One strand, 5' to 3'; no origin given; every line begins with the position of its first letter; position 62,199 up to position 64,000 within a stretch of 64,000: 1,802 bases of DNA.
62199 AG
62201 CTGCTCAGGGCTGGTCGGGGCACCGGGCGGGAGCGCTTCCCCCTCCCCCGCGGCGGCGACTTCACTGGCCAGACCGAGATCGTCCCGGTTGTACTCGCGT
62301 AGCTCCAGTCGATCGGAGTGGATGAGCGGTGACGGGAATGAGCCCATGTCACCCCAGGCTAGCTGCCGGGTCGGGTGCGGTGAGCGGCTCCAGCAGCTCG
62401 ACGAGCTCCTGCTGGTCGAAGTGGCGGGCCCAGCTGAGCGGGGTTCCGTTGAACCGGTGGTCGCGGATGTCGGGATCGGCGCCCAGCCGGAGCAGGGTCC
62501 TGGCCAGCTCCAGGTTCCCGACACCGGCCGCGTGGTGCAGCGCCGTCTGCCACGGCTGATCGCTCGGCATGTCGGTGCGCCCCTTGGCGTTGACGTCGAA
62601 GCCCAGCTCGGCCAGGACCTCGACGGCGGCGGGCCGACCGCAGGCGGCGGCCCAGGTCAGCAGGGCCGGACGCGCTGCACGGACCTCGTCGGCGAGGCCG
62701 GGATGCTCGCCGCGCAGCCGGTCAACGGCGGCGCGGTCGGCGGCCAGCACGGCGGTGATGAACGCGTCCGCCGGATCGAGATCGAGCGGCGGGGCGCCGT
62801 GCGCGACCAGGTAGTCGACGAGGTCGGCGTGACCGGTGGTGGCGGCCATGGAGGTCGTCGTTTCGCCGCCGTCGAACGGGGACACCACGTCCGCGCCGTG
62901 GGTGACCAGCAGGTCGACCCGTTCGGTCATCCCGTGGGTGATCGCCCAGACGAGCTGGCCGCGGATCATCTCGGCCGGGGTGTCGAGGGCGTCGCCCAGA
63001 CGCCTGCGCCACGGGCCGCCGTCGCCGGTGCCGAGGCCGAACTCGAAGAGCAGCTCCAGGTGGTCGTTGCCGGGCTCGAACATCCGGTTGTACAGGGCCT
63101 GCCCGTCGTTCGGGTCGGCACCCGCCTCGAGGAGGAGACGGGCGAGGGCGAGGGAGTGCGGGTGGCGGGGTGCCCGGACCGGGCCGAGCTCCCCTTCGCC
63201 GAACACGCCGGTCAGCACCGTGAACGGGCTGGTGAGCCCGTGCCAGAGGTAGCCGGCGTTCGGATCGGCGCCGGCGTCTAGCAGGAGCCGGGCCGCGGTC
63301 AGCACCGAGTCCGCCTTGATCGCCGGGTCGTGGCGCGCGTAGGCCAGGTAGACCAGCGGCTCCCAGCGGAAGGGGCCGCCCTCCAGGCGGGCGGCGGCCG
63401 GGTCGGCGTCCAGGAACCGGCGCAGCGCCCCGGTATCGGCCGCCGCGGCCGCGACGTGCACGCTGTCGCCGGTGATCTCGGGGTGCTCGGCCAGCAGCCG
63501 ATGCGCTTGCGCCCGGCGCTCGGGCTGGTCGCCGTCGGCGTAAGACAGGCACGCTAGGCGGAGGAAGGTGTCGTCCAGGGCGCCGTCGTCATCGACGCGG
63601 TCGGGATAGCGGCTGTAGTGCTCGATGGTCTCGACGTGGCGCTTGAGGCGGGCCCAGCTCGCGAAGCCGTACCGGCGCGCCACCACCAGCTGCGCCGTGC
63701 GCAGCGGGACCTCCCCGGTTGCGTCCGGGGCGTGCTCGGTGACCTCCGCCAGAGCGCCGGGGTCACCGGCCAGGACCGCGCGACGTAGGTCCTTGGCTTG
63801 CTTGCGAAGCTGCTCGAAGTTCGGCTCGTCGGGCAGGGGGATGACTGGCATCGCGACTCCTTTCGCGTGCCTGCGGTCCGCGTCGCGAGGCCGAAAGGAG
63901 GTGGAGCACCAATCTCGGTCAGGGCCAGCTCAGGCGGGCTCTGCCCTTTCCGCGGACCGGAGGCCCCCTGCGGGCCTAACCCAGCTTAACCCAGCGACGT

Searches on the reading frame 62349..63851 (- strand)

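Call 69: search_protein_families(library=pfam, proteins=[window:62349-63851:-], max_evalue=0.001)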
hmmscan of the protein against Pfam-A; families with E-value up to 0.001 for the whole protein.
window:62349-63851:- (500 aa): 5 families
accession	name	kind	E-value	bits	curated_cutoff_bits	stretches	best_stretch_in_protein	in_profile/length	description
PF12796.13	Ank_2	-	1.7e-21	77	27.3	3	398-487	1-79/90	Ankyrin repeats (3 copies)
PF00023.36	Ank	-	6.7e-21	73.6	21.1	1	435-464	3-32/33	Ankyrin repeat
PF13606.12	Ank_3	-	1.6e-16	58.9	22.3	1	435-462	3-30/30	Ankyrin repeat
PF13637.12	Ank_4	-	1.2e-13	51.4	22.7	0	398-454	1-50/50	Ankyrin repeats (many copies)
PF13857.12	Ank_5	-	4.6e-12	46.4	27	1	434-466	16-48/56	Ankyrin repeats (many copies)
